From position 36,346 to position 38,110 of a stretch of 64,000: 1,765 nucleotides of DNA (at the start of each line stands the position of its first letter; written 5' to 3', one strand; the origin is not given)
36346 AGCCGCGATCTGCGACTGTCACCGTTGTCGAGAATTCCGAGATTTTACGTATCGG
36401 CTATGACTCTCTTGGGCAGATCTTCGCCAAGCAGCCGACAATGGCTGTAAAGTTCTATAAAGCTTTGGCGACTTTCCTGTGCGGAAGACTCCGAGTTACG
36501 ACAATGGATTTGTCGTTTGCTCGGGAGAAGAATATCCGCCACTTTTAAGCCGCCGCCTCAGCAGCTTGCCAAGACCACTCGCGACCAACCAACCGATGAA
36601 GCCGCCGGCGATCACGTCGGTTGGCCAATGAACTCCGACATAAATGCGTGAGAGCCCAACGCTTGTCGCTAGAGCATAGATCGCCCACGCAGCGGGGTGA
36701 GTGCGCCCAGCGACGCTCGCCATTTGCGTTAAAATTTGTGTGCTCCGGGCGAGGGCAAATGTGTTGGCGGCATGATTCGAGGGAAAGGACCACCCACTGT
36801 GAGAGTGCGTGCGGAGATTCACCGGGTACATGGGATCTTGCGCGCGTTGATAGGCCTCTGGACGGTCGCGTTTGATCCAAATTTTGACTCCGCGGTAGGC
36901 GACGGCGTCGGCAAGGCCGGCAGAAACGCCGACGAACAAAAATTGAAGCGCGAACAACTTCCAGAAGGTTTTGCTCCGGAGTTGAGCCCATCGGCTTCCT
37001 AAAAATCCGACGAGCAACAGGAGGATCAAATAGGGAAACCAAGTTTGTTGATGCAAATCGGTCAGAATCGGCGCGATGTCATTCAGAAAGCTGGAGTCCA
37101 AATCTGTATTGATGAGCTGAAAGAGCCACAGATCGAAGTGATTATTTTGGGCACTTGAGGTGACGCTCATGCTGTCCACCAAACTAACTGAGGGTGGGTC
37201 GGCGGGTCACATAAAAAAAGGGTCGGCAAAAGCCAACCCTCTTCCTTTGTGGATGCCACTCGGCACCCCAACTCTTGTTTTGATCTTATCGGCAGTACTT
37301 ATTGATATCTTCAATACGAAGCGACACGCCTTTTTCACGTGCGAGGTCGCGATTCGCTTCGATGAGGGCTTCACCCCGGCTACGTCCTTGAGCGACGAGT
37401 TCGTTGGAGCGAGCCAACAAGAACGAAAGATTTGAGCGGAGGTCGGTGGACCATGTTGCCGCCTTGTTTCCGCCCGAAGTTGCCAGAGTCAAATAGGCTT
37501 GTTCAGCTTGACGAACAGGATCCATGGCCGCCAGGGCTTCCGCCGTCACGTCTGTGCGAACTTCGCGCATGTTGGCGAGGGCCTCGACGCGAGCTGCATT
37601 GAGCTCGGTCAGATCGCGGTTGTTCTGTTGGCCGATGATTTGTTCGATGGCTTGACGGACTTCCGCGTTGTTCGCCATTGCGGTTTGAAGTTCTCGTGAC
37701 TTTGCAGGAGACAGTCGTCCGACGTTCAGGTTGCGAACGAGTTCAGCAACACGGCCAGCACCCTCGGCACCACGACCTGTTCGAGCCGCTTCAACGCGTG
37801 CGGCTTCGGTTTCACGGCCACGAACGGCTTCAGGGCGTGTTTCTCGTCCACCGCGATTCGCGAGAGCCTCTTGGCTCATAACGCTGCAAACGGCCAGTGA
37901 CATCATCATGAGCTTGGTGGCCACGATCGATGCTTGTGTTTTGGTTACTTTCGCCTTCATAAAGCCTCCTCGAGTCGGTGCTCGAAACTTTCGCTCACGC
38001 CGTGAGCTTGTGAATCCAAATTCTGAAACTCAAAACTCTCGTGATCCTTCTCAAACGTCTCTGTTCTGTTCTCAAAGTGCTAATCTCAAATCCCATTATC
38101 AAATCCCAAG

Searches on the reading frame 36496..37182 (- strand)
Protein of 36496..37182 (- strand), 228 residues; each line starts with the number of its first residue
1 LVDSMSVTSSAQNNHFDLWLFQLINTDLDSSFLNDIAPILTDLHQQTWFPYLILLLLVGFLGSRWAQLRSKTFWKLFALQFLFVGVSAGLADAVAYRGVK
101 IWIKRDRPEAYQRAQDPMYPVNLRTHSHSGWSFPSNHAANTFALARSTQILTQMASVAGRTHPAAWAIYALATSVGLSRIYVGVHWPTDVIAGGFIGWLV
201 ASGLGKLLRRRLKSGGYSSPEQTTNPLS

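Call 3: search_protein_families(library=pfam, proteins=[window:36496-37182:-], max_evalue=1)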
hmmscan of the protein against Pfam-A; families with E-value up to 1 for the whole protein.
window:36496-37182:- (228 aa): 4 families
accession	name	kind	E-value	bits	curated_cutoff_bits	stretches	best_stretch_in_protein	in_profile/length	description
PF01569.27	PAP2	-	2.6e-20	72.9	27.2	1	84-203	5-120/130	PAP2 superfamily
PF14378.12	PAP2_3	-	0.00038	20.8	27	1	99-200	93-187/190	PAP2 superfamily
PF19865.4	DUF6338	-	0.021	14.8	26.5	1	51-114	54-118/205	Family of unknown function (DUF6338)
PF05552.17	MS_channel_1st_1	-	0.33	11.3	22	1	195-216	25-46/50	Mechanosensitive ion channel, conserved TM helix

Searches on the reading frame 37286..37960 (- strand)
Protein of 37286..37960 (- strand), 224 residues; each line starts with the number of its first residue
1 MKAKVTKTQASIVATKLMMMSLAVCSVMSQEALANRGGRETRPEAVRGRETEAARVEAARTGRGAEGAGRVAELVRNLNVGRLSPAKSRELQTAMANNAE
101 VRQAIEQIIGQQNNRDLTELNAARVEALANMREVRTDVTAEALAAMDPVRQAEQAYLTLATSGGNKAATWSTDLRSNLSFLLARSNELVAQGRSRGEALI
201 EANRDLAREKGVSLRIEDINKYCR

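Call 3: search_protein_families(library=pfam, proteins=[window:37286-37960:-], max_evalue=1)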
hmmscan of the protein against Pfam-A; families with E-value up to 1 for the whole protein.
window:37286-37960:- (224 aa): 2 families
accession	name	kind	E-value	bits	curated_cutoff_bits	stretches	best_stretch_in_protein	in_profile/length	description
PF03462.23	PCRF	-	0.053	13.8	24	1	89-174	32-122/194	PCRF domain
PF21018.2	BipA_C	-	0.13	12.4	23.8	1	106-141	37-72/110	TypA/BipA C-terminal domain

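Call 4: search_protein_families(library=ncbifam, proteins=[window:37286-37960:-], max_evalue=1)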
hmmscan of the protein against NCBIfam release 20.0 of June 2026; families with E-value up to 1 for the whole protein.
window:37286-37960:- (224 aa): 2 families
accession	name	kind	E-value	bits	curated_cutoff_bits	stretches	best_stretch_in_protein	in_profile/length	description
NF049919.1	DesA_ISL3_tail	domain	0.0073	16.7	30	1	135-207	6-69/122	DesA/ISL3 alpha bundle tail domain-containing protein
NF005007.0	PRK06398.1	equivalog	0.11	11.6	341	1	75-137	34-95/259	aldose dehydrogenase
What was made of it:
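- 37286..37960 (-): Conserved partner gene. It encodes a 224-aa exported helical protein with a signal peptide, a charged Arg/Glu/Ala-rich linker, a helical domain and a conserved C-terminal Cys. No Pfam or NCBIfam family (calls 3, 4).
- On Any Pfam-A / NCBIfam family: NCBIfam gives 0 families at E<=1 (calls 3, 4).
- Checked: Pfam and NCBIfam give no hit at E<=1 apart from noise (calls 3, 4).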

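Call 93: find_homologous_proteins(query=A8, max_evalue=0.001)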
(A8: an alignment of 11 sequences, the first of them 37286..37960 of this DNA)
Query A8 (11 sequences) (224 aa, profile of the alignment): 6 proteins with E <= 0.001 among 8000 candidates.
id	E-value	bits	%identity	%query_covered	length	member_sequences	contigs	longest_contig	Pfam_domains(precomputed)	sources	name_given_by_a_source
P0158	1.2e-71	259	100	100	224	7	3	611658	-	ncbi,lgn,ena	-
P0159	2.0e-71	258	91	95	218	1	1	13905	-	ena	-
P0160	3.9e-68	248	91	100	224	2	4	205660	-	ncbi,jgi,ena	jgi:hypothetical protein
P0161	1.4e-46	177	33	32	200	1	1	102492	-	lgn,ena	-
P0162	7.5e-28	116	31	33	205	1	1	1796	-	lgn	-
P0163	7.2e-27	113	34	33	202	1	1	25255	-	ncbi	ncbi:MAG: hypothetical protein V4760_14570 [Bdellovibrionota bacterium]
